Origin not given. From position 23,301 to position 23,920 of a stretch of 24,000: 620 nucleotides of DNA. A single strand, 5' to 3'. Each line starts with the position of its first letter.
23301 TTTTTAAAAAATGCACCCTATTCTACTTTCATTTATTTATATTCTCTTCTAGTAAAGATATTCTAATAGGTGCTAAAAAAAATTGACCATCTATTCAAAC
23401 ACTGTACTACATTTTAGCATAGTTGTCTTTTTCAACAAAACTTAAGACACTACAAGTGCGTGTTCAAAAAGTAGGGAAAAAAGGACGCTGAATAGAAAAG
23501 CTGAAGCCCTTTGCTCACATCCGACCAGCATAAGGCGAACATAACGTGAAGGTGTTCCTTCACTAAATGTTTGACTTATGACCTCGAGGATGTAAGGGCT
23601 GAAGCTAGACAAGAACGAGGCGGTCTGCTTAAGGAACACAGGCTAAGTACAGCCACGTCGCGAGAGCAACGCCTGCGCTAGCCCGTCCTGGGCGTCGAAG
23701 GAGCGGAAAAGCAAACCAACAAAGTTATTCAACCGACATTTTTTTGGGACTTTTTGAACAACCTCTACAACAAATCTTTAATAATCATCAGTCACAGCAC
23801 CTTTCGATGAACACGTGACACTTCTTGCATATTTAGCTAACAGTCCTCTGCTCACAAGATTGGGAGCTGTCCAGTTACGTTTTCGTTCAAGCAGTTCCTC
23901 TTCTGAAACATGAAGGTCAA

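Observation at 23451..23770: Unannotated MITE-like family: 310-bp reference copy with 14/17 TIRs and a 5-bp TSD; four complete copies within 24 kb of housekeeping genes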

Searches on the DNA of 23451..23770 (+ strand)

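Call 23: search_dna_similar(query=window:23451-23770:+, collection=plasmids, mode=distant, max_evalue=0.01, max_rows=30)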
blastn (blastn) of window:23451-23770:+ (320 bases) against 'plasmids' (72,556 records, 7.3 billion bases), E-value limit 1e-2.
No match.
